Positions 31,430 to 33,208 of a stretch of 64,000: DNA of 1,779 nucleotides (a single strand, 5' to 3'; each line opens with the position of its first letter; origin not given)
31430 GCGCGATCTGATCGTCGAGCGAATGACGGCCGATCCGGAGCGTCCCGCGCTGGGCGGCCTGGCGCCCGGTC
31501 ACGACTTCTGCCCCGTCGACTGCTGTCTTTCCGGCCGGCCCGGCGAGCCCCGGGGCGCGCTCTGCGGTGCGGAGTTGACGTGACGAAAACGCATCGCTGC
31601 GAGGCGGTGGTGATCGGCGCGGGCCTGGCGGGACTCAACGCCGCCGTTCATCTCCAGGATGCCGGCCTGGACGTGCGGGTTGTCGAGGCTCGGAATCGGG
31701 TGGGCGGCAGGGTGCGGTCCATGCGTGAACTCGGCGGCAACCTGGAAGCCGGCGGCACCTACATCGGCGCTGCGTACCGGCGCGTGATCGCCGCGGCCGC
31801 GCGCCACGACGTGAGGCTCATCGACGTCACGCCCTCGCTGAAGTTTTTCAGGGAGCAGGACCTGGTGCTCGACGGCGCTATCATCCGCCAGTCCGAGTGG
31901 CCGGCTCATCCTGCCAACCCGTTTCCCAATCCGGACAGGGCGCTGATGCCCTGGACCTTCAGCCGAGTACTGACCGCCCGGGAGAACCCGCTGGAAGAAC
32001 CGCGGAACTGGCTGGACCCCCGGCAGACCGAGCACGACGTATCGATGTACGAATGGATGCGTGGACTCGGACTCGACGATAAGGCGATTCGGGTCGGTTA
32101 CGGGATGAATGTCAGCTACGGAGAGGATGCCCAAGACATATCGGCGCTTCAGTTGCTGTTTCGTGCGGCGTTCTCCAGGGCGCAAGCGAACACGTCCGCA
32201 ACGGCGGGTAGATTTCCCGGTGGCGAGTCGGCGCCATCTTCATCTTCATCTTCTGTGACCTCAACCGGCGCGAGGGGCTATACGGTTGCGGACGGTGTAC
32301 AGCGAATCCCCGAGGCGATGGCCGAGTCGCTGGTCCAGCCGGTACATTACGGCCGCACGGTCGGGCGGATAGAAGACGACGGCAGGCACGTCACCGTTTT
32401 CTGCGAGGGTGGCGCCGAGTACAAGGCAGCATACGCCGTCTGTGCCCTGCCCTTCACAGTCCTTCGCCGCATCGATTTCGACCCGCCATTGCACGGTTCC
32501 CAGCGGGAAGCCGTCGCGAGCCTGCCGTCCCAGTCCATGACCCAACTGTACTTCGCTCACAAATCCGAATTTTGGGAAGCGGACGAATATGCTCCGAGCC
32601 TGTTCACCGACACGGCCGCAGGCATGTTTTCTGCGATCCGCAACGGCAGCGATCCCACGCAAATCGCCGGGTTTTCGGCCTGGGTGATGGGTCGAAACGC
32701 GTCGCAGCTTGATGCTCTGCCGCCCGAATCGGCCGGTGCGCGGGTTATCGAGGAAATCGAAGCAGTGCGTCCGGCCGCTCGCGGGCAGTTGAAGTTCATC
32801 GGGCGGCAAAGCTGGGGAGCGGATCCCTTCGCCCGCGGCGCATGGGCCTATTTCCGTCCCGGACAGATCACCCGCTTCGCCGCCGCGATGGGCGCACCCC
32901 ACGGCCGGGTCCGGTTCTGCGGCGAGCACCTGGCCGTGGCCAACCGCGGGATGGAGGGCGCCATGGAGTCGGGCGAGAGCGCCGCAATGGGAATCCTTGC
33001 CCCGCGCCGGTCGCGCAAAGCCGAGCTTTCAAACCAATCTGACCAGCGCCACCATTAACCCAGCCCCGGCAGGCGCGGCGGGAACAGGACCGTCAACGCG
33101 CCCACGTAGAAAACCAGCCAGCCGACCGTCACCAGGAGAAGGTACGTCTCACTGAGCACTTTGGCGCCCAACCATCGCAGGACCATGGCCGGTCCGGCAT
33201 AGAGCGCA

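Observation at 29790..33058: Coproporphyrin-dependent-type terminal haem branch with an MAO-like flavoprotein in the place of CgoX/HemY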

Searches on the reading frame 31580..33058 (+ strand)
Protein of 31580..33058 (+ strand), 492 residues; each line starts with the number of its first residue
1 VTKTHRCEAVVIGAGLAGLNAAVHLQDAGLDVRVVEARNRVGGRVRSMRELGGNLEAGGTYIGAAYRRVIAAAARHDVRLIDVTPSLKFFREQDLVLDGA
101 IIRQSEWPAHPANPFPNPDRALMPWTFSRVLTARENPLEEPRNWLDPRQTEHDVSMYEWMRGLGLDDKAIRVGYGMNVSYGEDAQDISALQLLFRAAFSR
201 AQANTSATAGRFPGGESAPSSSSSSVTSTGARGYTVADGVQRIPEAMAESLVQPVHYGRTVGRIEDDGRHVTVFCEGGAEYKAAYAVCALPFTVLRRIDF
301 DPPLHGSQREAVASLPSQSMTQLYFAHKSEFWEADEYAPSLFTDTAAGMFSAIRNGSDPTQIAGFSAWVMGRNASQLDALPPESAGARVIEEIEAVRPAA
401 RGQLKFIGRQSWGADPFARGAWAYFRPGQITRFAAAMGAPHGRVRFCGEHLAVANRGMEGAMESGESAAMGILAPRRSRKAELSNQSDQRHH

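Call 5: search_protein_families(library=pfam, proteins=[window:31580-33058:+], max_evalue=0.01)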
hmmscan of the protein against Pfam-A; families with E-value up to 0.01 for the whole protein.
window:31580-33058:+ (492 aa): 14 families
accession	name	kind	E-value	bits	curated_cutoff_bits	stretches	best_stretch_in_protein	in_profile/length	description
PF01593.30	Amino_oxidase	-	4.1e-60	204.7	19.8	1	16-473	1-443/443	Flavin containing amine oxidoreductase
PF13450.12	NAD_binding_8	-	1.5e-10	41.6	21.9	1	11-62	1-52/68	NAD(P)-binding Rossmann-like domain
PF00890.30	FAD_binding_2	-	1.3e-06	28.4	20.4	1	9-43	2-36/414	FAD binding domain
PF07992.20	Pyr_redox_2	-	6.3e-06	26.2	26.1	1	10-45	4-40/291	Pyridine nucleotide-disulphide oxidoreductase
PF01266.30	DAO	-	3.9e-05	23.8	27.9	1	9-42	2-35/353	FAD dependent oxidoreductase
PF01494.25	FAD_binding_3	-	0.00012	21.9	22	1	7-41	2-36/349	FAD binding domain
PF03486.20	HI0933_like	-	0.00016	21.6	50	1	8-46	2-40/244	HI0933-like protein Rossmann domain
PF00070.33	Pyr_redox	-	0.00025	21.9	22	1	9-42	2-35/82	Pyridine nucleotide-disulphide oxidoreductase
PF12831.13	FAD_oxidored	-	0.00026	20.8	27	1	10-45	3-38/416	FAD dependent oxidoreductase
PF13738.12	Pyr_redox_3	-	0.0003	20.6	30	1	10-39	1-31/305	Pyridine nucleotide-disulphide oxidoreductase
PF05834.18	Lycopene_cycl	-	0.00051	19.7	23.4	0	10-41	3-36/380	Lycopene cyclase protein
PF01262.27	AlaDh_PNT_C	-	0.0013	18.6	23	1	4-47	26-69/214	Alanine dehydrogenase/PNT, C-terminal domain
PF01946.23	Thi4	-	0.0059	16.3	26.2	1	7-44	18-56/235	Thi4 family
PF01134.28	GIDA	-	0.0072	15.9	22.1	0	10-35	3-28/391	Glucose inhibited division protein A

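Call 6: search_protein_families(library=ncbifam, proteins=[window:31580-33058:+], max_evalue=0.01)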
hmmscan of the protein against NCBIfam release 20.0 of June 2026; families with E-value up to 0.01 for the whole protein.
window:31580-33058:+ (492 aa): 76 families (the best 25 are shown)
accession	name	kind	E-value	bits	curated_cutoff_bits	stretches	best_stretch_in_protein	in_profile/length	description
TIGR03467.1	HpnE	equivalog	2.1e-14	53.7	283.05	1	10-80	2-74/430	hydroxysqualene dehydroxylase HpnE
TIGR02734.1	crtI_fam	subfamily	1.1e-13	50.8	238.1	1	9-97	1-94/504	phytoene desaturase family protein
NF045637.1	carotdesatCrtDProt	equivalog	9.8e-13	47.4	580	1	10-62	2-54/485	1-hydroxycarotenoid 3,4-desaturase CrtD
NF005560.0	PRK07233.1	equivalog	3.7e-10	39.2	252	1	10-50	4-44/435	hypothetical protein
NF008845.0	PRK11883.1-5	equivalog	1.1e-08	33.9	560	1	6-59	4-63/468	protoporphyrinogen oxidase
TIGR02732.1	zeta_caro_desat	equivalog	4.4e-08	32.5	622.15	1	10-55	3-48/474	9,9'-di-cis-zeta-carotene desaturase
NF058655.1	CrtID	equivalog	5.6e-08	32.1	640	1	10-60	2-52/478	bifunctional phytoene desaturase/3,4-desaturase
TIGR00562.1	proto_IX_ox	equivalog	1.3e-07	30.6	97.85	1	7-60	3-58/470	protoporphyrinogen oxidase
NF005566.0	PRK07236.1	subfamily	1.4e-07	30.7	333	1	2-37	2-37/386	hypothetical protein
NF005313.0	PRK06847.1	subfamily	6.6e-07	28.6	372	1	8-39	6-37/375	hypothetical protein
NF005548.0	PRK07208.1-4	equivalog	1.4e-06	27.2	389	1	7-59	4-56/488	hypothetical protein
NF005547.0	PRK07208.1-3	equivalog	1.5e-06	27.2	380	1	8-59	6-57/465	hypothetical protein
NF040770.1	hetero_SS_HdrA2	exception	2.7e-06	25.8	1100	1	8-50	141-183/777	CoB-CoM heterodisulfide reductase HdrA2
NF050086.1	pipecolate_AmaA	exception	3.8e-06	25.8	600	1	3-43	22-62/425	L-pipecolate oxidase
TIGR02731.1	phytoene_desat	equivalog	6.7e-06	25.1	569.4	1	10-60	3-53/453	15-cis-phytoene desaturase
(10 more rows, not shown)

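Call 8: find_homologous_proteins(query=window:31580-33058:+)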
Query window:31580-33058:+ (492 aa): 2719 proteins with E <= 0.001 among 8000 candidates; the best 120 are listed.
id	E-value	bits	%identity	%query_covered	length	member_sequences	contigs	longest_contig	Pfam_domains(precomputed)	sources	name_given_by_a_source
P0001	0.0e+0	1077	97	99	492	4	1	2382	PF01266.31,PF01593.31,PF13450.13,PF00890.31,PF07992.21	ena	-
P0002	2.2e-287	972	88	99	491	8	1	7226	PF01593.31,PF13450.13,PF00890.31,PF07992.21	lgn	-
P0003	8.0e-283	956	87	99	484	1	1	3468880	PF01593.31,PF13450.13,PF00890.31,PF07992.21,PF01494.26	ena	-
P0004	4.2e-276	934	85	98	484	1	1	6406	PF01266.31,PF01593.31,PF13450.13,PF00890.31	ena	-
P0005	1.6e-274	929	85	99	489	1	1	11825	PF01593.31,PF13450.13,PF00890.31,PF07992.21,PF01494.26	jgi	-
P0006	2.8e-273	925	84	99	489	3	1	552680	PF01593.31,PF13450.13,PF00890.31,PF01494.26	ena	-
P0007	3.1e-272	922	84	99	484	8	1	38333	PF01266.31,PF01593.31,PF13450.13,PF00890.31,PF07992.21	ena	-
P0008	1.3e-271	920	84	99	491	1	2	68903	PF01266.31,PF01593.31,PF13450.13,PF00890.31,PF07992.21,PF01494.26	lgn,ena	-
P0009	1.9e-271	919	84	99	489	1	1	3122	PF01266.31,PF01593.31,PF13450.13,PF00890.31,PF01494.26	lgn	-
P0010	2.1e-271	919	84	99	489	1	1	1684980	PF01593.31,PF13450.13,PF00890.31,PF01494.26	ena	-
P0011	6.6e-271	917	86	97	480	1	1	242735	PF01593.31,PF13450.13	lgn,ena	-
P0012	4.0e-270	915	84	99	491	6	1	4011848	PF01593.31,PF13450.13,PF00890.31,PF01494.26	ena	-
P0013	3.3e-269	912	85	98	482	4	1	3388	PF01266.31,PF01593.31,PF13450.13,PF00890.31,PF07992.21,PF01494.26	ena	-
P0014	4.1e-267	905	82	99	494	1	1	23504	PF01266.31,PF01593.31,PF13450.13,PF00890.31,PF07992.21,PF01494.26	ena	-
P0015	6.3e-267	904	82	99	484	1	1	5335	PF01266.31,PF01593.31,PF13450.13,PF00890.31,PF01494.26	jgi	-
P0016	8.6e-267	904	84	98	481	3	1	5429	PF01593.31,PF13450.13,PF00890.31,PF07992.21,PF01494.26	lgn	-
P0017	1.4e-266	903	83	99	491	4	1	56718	PF01266.31,PF01593.31,PF13450.13,PF00890.31,PF07992.21,PF01494.26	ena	-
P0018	3.8e-266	901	85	96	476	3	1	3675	PF01593.31,PF13450.13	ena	-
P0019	5.9e-266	901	78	100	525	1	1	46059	PF01593.31,PF13450.13,PF00890.31,PF07992.21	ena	-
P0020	1.7e-265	899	85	96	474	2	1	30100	PF01593.31,PF13450.13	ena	-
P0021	4.3e-265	898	83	99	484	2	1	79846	PF01266.31,PF01593.31,PF13450.13,PF00890.31,PF01494.26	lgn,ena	-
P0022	7.4e-265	897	82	99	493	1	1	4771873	PF01593.31,PF13450.13,PF00890.31,PF01494.26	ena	-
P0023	9.4e-265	897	80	98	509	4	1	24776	PF01266.31,PF01593.31,PF13450.13,PF00890.31,PF07992.21,PF01494.26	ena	-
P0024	2.3e-264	896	83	97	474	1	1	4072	PF01266.31,PF01593.31,PF13450.13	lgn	-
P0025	2.8e-264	895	82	99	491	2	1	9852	PF01593.31,PF13450.13,PF00890.31,PF07992.21,PF01494.26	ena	-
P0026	1.4e-262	890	81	99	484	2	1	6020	PF01593.31,PF13450.13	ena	-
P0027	2.7e-262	889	82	98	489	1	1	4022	PF01266.31,PF01593.31,PF13450.13,PF00890.31,PF01494.26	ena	-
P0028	4.6e-262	888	82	98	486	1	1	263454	PF01266.31,PF01593.31,PF13450.13,PF00890.31,PF07992.21,PF01494.26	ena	-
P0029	5.8e-262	888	84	97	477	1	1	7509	PF01593.31,PF13450.13,PF00890.31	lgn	-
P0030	8.1e-262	887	80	98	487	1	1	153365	PF01266.31,PF01593.31,PF13450.13,PF00890.31,PF07992.21,PF13738.13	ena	-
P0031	2.0e-261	886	82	99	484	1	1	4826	PF01266.31,PF01593.31,PF13450.13,PF00890.31,PF07992.21,PF13738.13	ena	-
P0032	2.6e-260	882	83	96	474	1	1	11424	PF01593.31,PF13450.13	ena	-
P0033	7.3e-260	881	83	96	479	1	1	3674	PF01266.31,PF01593.31,PF13450.13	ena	-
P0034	1.2e-258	877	82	96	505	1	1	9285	PF01266.31,PF01593.31,PF13450.13,PF00890.31,PF07992.21,PF01494.26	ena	-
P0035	5.4e-257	871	78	97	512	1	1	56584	PF01593.31,PF13450.13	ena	-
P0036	1.8e-256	870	81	99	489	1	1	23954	PF01593.31,PF13450.13,PF00890.31,PF01494.26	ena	-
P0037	1.9e-256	869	79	99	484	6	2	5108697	PF01266.31,PF01593.31,PF13450.13,PF00890.31,PF13738.13,PF01494.26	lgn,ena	-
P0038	6.3e-256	868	80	98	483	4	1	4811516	PF01266.31,PF01593.31,PF13450.13,PF00890.31,PF07992.21,PF13738.13,PF01494.26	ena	-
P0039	1.2e-255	867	81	99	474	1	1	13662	PF01593.31,PF13450.13,PF00890.31,PF07992.21,PF01494.26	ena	-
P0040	7.8e-253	858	79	97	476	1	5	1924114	PF01593.31,PF13450.13,PF00890.31,PF01494.26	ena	-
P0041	5.9e-252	855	83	92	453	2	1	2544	PF01266.31,PF01593.31,PF13450.13,PF00890.31,PF01494.26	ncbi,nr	ncbi:MAG: NAD(P)/FAD-dependent oxidoreductase, partial [Rhodospirillaceae bacterium]|nr:NAD(P)/FAD-d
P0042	6.0e-251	851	78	98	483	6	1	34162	PF01266.31,PF01593.31,PF13450.13,PF00890.31,PF07992.21,PF13738.13,PF03486.21,PF01494.26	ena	-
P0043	1.7e-250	850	78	97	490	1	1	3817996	PF01266.31,PF01593.31,PF13450.13,PF00890.31,PF01494.26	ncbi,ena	-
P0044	3.0e-250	849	78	96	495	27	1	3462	PF01266.31,PF01593.31,PF13450.13,PF00890.31,PF07992.21,PF01494.26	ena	-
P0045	1.3e-249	847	78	98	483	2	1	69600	PF01266.31,PF01593.31,PF13450.13,PF00890.31,PF07992.21,PF01494.26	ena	-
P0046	7.9e-248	841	78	96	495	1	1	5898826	PF01593.31,PF13450.13,PF00890.31,PF07992.21,PF01494.26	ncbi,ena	-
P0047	7.1e-247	838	77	97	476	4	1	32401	PF01266.31,PF01593.31,PF13450.13,PF00890.31,PF07992.21,PF01494.26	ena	-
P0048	1.8e-245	833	79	95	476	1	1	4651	PF01266.31,PF01593.31,PF13450.13,PF00890.31,PF01494.26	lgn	-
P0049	9.0e-243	824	77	97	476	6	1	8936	PF01266.31,PF01593.31,PF13450.13,PF00890.31,PF07992.21,PF01494.26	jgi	-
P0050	6.1e-232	789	73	96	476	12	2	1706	PF01266.31,PF01593.31,PF13450.13,PF00890.31,PF07992.21,PF01494.26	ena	-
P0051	2.7e-224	763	70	97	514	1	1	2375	PF01593.31,PF13450.13,PF00070.34,PF01494.26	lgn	-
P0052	1.5e-219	748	68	96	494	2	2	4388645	PF01266.31,PF01593.31,PF13450.13,PF00890.31,PF13738.13,PF03486.21,PF01494.26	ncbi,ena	-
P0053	9.4e-218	742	68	96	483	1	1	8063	PF01266.31,PF01593.31,PF13450.13,PF00890.31,PF07992.21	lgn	-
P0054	1.1e-216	738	71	96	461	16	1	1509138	PF01266.31,PF01593.31,PF13450.13,PF00890.31,PF07992.21,PF01494.26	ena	-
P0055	9.7e-210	715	70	95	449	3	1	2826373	PF01593.31,PF13450.13,PF00890.31,PF07992.21,PF01494.26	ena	-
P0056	2.1e-201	688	65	96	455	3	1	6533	PF01266.31,PF01593.31,PF13450.13,PF00890.31,PF01494.26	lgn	-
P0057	2.7e-200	684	65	96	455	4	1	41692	PF01266.31,PF01593.31,PF13450.13,PF00890.31,PF07992.21,PF01494.26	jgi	-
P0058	6.1e-196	670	63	96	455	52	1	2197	PF01593.31,PF13450.13,PF00890.31,PF01494.26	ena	-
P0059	1.9e-195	668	63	96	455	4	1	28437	PF01593.31,PF13450.13,PF00890.31,PF07992.21,PF13738.13,PF01494.26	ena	-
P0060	3.1e-194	664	63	96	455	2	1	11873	PF01593.31,PF13450.13,PF00890.31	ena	-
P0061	2.0e-192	658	63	96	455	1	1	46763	PF01266.31,PF01593.31,PF13450.13,PF00890.31,PF07992.21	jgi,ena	-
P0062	3.3e-190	651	66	91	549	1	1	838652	PF01593.31,PF13450.13,PF00890.31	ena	-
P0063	2.9e-188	645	60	96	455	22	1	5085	PF01266.31,PF01593.31,PF13450.13,PF00890.31,PF01494.26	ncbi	-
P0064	4.7e-182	624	63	92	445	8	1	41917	PF01593.31,PF13450.13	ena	-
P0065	7.3e-182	624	61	96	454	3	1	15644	PF01593.31,PF13450.13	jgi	-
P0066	1.8e-180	619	57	96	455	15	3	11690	PF01266.31,PF01593.31,PF13450.13,PF00890.31,PF07992.21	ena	-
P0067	2.2e-180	619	60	96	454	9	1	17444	PF01266.31,PF01593.31,PF13450.13,PF00890.31,PF07992.21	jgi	jgi:monoamine oxidase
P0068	1.4e-179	616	60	96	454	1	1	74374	PF01266.31,PF01593.31,PF13450.13,PF00890.31,PF07992.21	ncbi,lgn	-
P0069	3.3e-178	611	61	96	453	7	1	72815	PF01266.31,PF01593.31,PF13450.13,PF00890.31,PF07992.21,PF03486.21,PF01494.26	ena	-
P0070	8.3e-178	610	56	96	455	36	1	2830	PF01266.31,PF01593.31,PF13450.13,PF00890.31,PF07992.21,PF12831.14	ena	-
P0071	9.0e-178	610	60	96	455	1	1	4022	PF01593.31,PF13450.13,PF00890.31,PF07992.21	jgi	-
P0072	1.2e-177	610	59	96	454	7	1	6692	PF01266.31,PF01593.31,PF13450.13,PF00890.31,PF13738.13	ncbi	-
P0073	4.5e-177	608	58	96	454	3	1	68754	PF01946.24,PF01266.31,PF01593.31,PF13450.13,PF00890.31,PF07992.21,PF13738.13,PF01494.26,PF12831.14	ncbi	ncbi:MAG: flavin monoamine oxidase family protein [Candidatus Rariloculaceae bacterium]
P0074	2.2e-176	605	61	91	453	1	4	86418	PF01266.31,PF01593.31,PF13450.13,PF00890.31,PF07992.21,PF03486.21,PF12831.14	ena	-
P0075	4.2e-176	605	58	96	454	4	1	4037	PF01593.31,PF13450.13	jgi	-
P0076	8.0e-176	604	61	91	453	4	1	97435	PF01266.31,PF01593.31,PF13450.13,PF00890.31,PF07992.21,PF03486.21,PF12831.14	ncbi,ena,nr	ncbi:MAG: NAD(P)/FAD-dependent oxidoreductase [Gammaproteobacteria bacterium]|nr:NAD(P)/FAD-dependen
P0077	1.1e-175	603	61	91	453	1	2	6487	PF01266.31,PF01593.31,PF13450.13,PF00890.31,PF07992.21,PF03486.21,PF12831.14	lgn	-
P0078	1.7e-175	603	60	91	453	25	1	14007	PF01266.31,PF01593.31,PF13450.13,PF00890.31,PF07992.21,PF03486.21,PF05834.19,PF12831.14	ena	-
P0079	3.9e-175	601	61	91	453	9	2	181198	PF01266.31,PF01593.31,PF13450.13,PF00890.31,PF07992.21,PF03486.21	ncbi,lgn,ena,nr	ncbi:MAG: FAD-dependent oxidoreductase [Gammaproteobacteria bacterium]|nr:FAD-dependent oxidoreducta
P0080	4.1e-175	601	58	96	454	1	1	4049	PF01946.24,PF01266.31,PF01593.31,PF13450.13,PF00890.31,PF07992.21,PF01494.26,PF12831.14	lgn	-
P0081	4.1e-175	601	60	96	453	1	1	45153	PF01266.31,PF01593.31,PF13450.13,PF00890.31,PF07992.21,PF03486.21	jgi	-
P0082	7.4e-175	600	56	96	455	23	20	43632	PF01593.31,PF13450.13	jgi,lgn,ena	jgi:monoamine oxidase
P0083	8.4e-175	600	58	96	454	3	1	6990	PF01593.31,PF13450.13,PF00890.31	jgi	-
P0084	1.7e-174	599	59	96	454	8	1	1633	PF01593.31,PF13450.13,PF00890.31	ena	-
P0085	2.1e-174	599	60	91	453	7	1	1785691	PF01266.31,PF01593.31,PF13450.13,PF00890.31,PF07992.21,PF03486.21,PF01494.26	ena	-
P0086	2.3e-174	599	59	96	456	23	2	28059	PF01593.31,PF13450.13,PF00890.31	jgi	jgi:monoamine oxidase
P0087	3.0e-174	598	60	96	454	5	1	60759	PF01946.24,PF01266.31,PF01593.31,PF13450.13,PF00890.31,PF07992.21,PF03486.21,PF05834.19,PF01494.26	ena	-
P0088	4.2e-174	598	59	96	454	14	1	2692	PF01266.31,PF01593.31,PF13450.13,PF00890.31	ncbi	-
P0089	7.6e-174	597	58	96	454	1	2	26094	PF01593.31,PF13450.13,PF00890.31,PF07992.21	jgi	-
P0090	1.1e-173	597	60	96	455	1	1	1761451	PF01946.24,PF01266.31,PF01593.31,PF13450.13,PF00890.31,PF03486.21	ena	-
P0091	1.2e-173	596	59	96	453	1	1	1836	PF01266.31,PF01593.31,PF13450.13,PF00890.31,PF07992.21,PF13738.13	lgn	-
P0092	1.5e-173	596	61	95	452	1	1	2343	PF01266.31,PF01593.31,PF13450.13,PF00890.31,PF07992.21,PF05834.19,PF01494.26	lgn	-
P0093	1.6e-173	596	60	95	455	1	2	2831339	PF01266.31,PF01593.31,PF13450.13,PF00890.31,PF07992.21,PF12831.14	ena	-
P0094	2.1e-173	596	61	95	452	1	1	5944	PF01266.31,PF01593.31,PF13450.13,PF00890.31,PF07992.21,PF05834.19,PF01494.26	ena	-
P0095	2.6e-173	595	59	96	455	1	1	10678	PF01266.31,PF01593.31,PF13450.13,PF00890.31,PF07992.21,PF12831.14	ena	-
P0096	6.2e-173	594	60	96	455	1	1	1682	PF01266.31,PF01593.31,PF13450.13,PF00890.31,PF07992.21,PF03486.21,PF12831.14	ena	-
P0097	9.3e-173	594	58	96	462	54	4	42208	PF01593.31,PF13450.13,PF00890.31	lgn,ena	-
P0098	1.2e-172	593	59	96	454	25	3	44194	PF01266.31,PF01593.31,PF13450.13,PF00890.31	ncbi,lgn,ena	-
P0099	1.4e-172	593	59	90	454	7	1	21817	PF01593.31,PF13450.13,PF00890.31,PF07992.21,PF03486.21,PF12831.14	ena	-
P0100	2.1e-172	592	60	96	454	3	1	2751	PF01946.24,PF01266.31,PF01593.31,PF13450.13,PF00890.31,PF07992.21,PF00070.34,PF01494.26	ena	-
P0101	2.6e-172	592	60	95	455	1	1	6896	PF01266.31,PF01593.31,PF13450.13,PF00890.31,PF12831.14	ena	-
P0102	3.3e-172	592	60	91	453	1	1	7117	PF01266.31,PF01593.31,PF13450.13,PF00890.31,PF07992.21,PF03486.21,PF05834.19,PF12831.14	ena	-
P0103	3.9e-172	591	57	96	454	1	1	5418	PF01593.31,PF13450.13,PF00890.31,PF01494.26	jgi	jgi:monoamine oxidase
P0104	4.5e-172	591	59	96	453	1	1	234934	PF01266.31,PF01593.31,PF13450.13,PF00890.31,PF07992.21,PF03486.21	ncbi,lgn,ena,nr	ncbi:MAG: NAD(P)/FAD-dependent oxidoreductase [Gammaproteobacteria bacterium]|nr:NAD(P)/FAD-dependen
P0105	4.8e-172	591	61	96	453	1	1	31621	PF01266.31,PF01593.31,PF13450.13,PF00890.31,PF07992.21,PF03486.21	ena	-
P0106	5.7e-172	591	60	91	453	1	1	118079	PF01266.31,PF01593.31,PF13450.13,PF00890.31,PF07992.21,PF03486.21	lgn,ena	-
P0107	7.2e-172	591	60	96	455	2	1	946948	PF01266.31,PF01593.31,PF13450.13,PF00890.31,PF07992.21,PF00070.34,PF12831.14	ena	-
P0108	7.7e-172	590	61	91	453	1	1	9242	PF01266.31,PF01593.31,PF13450.13,PF00890.31,PF07992.21,PF03486.21,PF12831.14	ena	-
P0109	8.3e-172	590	59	96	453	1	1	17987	PF01266.31,PF01593.31,PF13450.13,PF00890.31,PF07992.21,PF03486.21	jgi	-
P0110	1.7e-171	589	58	96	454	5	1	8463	PF01946.24,PF01266.31,PF01593.31,PF13450.13,PF00890.31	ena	-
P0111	1.7e-171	589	59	96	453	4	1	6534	PF01266.31,PF01593.31,PF13450.13,PF00890.31,PF07992.21,PF03486.21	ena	-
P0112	1.8e-171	589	60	96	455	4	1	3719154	PF01946.24,PF01266.31,PF01593.31,PF13450.13,PF00890.31,PF07992.21,PF03486.21,PF01494.26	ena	-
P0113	2.2e-171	589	60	91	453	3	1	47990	PF01266.31,PF01593.31,PF13450.13,PF00890.31,PF07992.21,PF03486.21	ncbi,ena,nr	ncbi:MAG: NAD(P)/FAD-dependent oxidoreductase [Gammaproteobacteria bacterium]|nr:NAD(P)/FAD-dependen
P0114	2.5e-171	589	61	96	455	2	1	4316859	PF01266.31,PF01593.31,PF13450.13,PF00890.31,PF07992.21,PF03486.21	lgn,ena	-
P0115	4.5e-171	588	59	91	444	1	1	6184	PF01593.31,PF13450.13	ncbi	-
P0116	4.6e-171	588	60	96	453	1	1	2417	PF01266.31,PF01593.31,PF13450.13,PF00890.31,PF07992.21,PF03486.21,PF12831.14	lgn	-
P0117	6.1e-171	588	59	96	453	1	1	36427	PF01266.31,PF01593.31,PF13450.13,PF00890.31,PF07992.21,PF03486.21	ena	-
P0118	6.4e-171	587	58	96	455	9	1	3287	PF01266.31,PF01593.31,PF13450.13,PF00890.31,PF07992.21,PF12831.14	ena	-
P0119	8.0e-171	587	59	96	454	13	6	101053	PF01593.31,PF13450.13,PF00890.31,PF01494.26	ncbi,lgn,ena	ncbi:MAG TPA: NAD(P)/FAD-dependent oxidoreductase [Gammaproteobacteria bacterium]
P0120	8.9e-171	587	60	91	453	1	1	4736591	PF01266.31,PF01593.31,PF13450.13,PF00890.31,PF07992.21,PF03486.21,PF12831.14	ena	-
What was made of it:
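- Automatic annotation calls relatives 'monoamine oxidase' (call 8).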

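Call 9: find_encoding_contigs(protein=P0052, flank=8000, max_places=3)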
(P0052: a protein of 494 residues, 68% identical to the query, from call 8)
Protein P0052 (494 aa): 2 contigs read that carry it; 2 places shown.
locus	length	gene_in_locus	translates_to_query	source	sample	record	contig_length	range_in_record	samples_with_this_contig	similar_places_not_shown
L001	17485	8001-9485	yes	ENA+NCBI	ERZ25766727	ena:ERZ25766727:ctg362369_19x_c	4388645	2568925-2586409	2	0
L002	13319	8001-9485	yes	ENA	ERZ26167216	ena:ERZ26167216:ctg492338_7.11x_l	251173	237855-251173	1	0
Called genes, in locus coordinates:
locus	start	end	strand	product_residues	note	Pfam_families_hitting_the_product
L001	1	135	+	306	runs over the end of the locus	PF01379:Porphobil_deam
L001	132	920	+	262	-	PF02602:HEM4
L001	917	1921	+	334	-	PF00490:ALAD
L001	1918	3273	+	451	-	PF00202:Aminotran_3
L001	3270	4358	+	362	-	PF13581:HATPase_c_2 (faint), PF00512:HisKA, PF02518:HATPase_c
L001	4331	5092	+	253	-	PF00072:Response_reg, PF00486:Trans_reg_C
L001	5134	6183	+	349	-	PF01208:URO-D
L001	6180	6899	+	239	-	PF06778:Chlor_dismutase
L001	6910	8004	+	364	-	PF00762:Ferrochelatase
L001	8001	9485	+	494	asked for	PF00890:FAD_binding_2 (weak), PF01266:DAO (weak), PF01494:FAD_binding_3 (faint), PF01593:Amino_oxidase, PF03486:HI0933_like (faint), PF13450:NAD_binding_8, PF13738:Pyr_redox_3 (faint)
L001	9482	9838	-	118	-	-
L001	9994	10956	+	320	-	PF17170:DUF5128 (weak), PF01436:NHL (weak)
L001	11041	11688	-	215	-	-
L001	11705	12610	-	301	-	PF02775:TPP_enzyme_C, PF12367:PFO_beta_C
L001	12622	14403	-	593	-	PF01558:POR, PF02776:TPP_enzyme_N (faint), PF01855:POR_N, PF02780:Transketolase_C, PF17147:PFOR_II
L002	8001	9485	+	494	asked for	PF00890:FAD_binding_2 (weak), PF01266:DAO (weak), PF01494:FAD_binding_3 (faint), PF01593:Amino_oxidase, PF03486:HI0933_like (faint), PF13450:NAD_binding_8, PF13738:Pyr_redox_3 (faint)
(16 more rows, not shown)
